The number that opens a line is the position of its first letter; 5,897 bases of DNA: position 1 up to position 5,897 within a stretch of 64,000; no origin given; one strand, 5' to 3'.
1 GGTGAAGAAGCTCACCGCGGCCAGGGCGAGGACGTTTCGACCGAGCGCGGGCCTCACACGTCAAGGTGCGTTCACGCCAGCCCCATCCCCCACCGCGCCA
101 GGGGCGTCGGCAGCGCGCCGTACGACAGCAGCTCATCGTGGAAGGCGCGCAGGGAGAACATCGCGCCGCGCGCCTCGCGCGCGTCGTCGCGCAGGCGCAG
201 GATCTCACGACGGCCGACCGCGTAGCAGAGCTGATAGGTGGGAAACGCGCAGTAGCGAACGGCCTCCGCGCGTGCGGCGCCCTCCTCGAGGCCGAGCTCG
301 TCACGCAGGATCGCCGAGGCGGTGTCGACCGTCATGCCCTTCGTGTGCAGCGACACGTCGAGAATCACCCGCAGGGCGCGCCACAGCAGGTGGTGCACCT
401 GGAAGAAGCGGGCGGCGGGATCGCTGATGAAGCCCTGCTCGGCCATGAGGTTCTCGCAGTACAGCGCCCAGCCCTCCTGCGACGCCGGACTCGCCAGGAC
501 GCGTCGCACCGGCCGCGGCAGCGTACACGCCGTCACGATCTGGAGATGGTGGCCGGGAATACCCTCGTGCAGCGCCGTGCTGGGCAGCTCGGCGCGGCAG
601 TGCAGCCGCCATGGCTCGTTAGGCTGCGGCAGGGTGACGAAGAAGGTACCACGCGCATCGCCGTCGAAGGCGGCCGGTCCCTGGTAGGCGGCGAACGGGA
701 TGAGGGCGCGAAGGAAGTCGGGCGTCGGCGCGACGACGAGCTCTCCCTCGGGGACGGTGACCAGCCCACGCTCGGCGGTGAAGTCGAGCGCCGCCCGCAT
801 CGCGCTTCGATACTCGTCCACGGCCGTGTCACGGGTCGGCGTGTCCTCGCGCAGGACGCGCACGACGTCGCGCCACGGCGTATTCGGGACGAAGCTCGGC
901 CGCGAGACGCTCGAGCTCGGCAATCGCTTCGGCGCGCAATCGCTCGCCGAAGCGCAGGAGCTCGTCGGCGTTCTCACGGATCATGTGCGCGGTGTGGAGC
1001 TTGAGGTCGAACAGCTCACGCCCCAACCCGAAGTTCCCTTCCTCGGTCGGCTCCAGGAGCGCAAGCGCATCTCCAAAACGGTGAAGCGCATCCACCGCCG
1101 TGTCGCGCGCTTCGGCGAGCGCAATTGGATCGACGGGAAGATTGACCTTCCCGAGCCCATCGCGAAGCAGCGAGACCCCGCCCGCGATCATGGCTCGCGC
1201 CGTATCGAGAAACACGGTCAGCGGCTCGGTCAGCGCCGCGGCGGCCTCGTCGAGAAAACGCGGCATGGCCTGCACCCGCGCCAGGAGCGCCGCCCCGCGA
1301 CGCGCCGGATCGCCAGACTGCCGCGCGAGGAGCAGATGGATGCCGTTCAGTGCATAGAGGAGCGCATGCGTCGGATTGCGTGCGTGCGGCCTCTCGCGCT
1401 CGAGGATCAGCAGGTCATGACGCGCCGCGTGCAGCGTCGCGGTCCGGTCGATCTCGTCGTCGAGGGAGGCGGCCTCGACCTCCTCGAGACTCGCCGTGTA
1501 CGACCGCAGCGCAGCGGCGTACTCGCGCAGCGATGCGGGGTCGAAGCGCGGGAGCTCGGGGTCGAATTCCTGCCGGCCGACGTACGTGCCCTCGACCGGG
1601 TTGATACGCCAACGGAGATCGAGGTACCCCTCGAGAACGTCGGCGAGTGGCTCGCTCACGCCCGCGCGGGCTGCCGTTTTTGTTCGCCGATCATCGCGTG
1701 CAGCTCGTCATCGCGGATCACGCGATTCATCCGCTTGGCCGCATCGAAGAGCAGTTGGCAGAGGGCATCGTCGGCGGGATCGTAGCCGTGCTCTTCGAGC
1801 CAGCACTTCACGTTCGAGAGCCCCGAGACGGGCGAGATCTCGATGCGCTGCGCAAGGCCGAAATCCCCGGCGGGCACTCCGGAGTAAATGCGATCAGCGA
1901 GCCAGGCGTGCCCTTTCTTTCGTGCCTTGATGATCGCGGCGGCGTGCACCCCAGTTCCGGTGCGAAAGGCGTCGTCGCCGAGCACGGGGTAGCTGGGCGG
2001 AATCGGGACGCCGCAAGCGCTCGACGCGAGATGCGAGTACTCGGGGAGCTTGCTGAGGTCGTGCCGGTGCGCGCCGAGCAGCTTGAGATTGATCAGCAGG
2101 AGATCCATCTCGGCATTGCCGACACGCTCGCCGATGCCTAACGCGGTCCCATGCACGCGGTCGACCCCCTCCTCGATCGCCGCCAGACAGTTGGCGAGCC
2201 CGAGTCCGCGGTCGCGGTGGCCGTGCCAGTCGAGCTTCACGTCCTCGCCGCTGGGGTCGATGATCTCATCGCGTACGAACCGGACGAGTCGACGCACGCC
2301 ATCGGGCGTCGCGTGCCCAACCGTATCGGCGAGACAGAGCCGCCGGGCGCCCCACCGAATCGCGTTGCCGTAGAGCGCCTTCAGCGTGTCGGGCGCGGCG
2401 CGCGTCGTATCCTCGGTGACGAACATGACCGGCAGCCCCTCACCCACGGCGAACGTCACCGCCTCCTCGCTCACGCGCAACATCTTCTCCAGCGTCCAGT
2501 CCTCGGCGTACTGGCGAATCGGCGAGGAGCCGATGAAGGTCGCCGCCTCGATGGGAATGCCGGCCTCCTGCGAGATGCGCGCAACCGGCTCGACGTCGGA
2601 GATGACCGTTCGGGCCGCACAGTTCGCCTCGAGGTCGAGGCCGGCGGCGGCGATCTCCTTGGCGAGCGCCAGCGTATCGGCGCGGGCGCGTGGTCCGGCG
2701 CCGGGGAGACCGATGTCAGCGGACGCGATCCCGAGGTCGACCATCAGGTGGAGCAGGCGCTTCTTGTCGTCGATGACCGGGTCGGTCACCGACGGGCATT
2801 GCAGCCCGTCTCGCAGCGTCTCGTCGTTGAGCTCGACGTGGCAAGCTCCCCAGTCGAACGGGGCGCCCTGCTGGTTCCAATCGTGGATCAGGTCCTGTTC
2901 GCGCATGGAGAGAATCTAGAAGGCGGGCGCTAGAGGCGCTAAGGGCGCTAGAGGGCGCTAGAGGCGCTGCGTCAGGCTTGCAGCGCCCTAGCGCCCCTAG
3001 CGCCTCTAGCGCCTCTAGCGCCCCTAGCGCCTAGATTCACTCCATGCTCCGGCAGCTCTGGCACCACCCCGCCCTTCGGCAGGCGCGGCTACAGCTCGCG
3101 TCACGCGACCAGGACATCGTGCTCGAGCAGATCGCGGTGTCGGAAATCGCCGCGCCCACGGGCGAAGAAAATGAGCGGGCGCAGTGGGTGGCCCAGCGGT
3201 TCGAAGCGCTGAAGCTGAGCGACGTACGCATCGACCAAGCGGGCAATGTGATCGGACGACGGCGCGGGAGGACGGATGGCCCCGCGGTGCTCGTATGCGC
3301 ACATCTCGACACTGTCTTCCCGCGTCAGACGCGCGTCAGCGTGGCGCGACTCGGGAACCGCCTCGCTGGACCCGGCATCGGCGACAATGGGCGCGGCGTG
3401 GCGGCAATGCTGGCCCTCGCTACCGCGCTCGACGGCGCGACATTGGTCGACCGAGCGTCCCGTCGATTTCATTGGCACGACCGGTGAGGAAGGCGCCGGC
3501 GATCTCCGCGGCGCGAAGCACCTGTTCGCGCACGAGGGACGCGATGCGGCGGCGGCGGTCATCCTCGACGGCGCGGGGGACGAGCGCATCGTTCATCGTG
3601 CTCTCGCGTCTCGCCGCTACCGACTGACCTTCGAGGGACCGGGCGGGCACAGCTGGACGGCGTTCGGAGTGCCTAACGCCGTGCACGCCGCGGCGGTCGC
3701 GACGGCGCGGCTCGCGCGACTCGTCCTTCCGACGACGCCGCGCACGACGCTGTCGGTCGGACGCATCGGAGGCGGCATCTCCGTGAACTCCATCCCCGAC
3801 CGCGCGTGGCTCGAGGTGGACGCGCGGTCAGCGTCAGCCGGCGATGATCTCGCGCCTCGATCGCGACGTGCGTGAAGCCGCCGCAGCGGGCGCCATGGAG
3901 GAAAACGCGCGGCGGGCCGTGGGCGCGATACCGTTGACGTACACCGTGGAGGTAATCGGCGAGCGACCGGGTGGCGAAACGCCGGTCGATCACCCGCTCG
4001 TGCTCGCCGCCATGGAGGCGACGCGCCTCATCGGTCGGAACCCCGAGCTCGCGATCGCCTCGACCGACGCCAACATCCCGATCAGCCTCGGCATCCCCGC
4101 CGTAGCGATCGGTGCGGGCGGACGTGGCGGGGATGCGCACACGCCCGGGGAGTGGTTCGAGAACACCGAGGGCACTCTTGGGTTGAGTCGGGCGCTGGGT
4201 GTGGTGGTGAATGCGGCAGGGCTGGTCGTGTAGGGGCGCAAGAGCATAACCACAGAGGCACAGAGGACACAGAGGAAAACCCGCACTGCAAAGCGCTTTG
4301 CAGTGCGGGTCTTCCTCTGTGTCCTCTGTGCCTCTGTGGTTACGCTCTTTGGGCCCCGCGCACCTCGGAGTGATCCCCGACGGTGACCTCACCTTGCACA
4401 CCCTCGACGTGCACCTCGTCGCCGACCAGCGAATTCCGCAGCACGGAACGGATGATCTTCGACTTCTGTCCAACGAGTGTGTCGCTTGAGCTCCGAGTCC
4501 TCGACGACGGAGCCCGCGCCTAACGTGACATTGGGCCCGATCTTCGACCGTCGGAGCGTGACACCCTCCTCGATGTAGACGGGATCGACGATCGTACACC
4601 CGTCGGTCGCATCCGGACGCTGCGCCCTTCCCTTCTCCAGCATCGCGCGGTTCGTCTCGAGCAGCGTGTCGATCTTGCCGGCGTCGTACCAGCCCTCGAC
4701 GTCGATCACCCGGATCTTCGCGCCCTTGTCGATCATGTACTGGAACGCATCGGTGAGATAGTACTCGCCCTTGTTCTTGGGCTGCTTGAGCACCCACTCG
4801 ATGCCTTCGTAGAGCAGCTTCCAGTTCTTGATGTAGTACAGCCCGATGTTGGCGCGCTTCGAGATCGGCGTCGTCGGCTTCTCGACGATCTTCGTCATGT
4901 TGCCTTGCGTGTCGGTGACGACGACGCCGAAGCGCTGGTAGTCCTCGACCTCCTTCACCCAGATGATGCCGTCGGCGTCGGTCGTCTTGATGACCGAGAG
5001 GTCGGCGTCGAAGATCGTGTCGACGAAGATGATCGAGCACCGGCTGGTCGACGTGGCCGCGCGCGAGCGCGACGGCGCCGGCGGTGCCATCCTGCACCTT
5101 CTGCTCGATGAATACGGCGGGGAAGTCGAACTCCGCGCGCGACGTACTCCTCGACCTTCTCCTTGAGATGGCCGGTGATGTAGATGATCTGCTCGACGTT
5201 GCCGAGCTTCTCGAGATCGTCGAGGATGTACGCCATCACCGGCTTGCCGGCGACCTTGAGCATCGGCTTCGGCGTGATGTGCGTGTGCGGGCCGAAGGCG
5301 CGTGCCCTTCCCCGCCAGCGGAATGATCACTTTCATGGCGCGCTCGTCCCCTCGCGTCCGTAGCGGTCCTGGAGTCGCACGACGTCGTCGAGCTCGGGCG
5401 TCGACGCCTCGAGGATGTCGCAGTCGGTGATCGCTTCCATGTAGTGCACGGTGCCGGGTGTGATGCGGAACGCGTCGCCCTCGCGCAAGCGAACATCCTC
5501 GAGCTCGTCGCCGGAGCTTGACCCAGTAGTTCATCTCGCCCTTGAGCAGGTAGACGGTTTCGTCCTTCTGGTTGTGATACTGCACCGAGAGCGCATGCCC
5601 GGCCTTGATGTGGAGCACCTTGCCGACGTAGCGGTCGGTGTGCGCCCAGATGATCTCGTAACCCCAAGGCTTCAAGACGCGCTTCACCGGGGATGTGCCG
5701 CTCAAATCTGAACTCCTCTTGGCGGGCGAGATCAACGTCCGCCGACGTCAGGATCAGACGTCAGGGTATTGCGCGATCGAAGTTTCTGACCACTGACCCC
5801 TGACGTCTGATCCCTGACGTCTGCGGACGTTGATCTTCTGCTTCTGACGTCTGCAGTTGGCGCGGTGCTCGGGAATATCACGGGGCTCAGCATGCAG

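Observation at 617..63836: The word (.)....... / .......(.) is strongly over-represented, occurs in every reading frame, and forces rare codons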

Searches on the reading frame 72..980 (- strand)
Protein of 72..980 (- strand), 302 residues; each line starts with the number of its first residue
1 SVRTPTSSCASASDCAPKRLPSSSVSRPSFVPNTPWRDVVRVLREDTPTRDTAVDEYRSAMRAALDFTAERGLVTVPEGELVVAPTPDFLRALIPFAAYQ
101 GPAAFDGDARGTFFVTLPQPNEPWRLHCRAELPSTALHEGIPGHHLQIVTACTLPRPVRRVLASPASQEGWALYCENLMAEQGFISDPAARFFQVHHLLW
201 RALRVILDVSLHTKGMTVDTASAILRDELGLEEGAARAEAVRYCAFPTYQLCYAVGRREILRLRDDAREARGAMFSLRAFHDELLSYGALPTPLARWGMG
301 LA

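Call 31: search_protein_families(library=pfam, proteins=[window:72-980:-], max_evalue=0.01)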
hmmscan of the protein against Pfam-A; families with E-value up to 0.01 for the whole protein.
window:72-980:- (302 aa): 1 family
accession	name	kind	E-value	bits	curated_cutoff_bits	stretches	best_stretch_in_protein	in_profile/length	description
PF05960.17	DUF885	-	2.7e-71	242.3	32.4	1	36-294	263-527/532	Bacterial protein of unknown function (DUF885)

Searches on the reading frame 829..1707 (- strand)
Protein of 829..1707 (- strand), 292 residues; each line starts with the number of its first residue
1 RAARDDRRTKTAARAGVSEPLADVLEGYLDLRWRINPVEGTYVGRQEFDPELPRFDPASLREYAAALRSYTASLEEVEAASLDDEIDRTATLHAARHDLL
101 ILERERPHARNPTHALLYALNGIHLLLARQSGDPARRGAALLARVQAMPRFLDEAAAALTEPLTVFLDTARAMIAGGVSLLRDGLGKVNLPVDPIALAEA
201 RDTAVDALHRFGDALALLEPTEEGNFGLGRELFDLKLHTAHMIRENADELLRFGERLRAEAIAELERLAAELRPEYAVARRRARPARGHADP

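Call 31: search_protein_families(library=pfam, proteins=[window:829-1707:-], max_evalue=0.01)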
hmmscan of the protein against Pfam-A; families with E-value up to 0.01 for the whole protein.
window:829-1707:- (292 aa): 1 family
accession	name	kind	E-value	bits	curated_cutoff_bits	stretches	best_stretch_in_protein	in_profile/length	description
PF05960.17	DUF885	-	3.2e-15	57.2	32.4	1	37-280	1-265/532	Bacterial protein of unknown function (DUF885)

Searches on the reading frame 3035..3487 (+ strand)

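Call 31: search_protein_families(library=pfam, proteins=[window:3035-3487:+], max_evalue=0.01)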
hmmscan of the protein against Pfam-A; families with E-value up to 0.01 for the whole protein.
window:3035-3487:+ (150 aa): 2 families
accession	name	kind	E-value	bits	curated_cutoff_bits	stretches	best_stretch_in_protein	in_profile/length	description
PF04389.22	Peptidase_M28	-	1.9e-09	38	21.3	1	71-133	1-48/193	Peptidase family M28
PF05343.19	Peptidase_M42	-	0.0069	15.9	23.2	0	70-94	1-25/292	M42 glutamyl aminopeptidase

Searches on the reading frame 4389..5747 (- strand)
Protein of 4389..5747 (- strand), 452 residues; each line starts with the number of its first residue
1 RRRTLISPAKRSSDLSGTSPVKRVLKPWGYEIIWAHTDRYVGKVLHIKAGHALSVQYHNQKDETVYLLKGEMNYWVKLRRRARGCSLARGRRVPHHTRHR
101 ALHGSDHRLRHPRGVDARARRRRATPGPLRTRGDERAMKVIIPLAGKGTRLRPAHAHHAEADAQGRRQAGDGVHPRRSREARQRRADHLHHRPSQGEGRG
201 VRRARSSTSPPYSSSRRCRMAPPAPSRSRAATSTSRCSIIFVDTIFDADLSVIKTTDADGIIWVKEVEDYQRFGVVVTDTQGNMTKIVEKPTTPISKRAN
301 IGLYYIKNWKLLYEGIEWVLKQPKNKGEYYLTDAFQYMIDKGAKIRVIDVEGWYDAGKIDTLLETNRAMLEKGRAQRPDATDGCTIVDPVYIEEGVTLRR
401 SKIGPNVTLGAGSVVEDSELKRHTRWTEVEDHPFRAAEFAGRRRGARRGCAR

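Call 9: search_protein_families(library=pfam, proteins=[window:4389-5747:-])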
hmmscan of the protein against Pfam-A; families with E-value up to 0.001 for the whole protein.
window:4389-5747:- (452 aa): 1 family
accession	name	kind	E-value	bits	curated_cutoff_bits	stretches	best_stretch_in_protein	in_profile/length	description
PF00483.29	NTP_transferase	-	4.1e-15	56.5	21.2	1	258-370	131-243/245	Nucleotidyl transferase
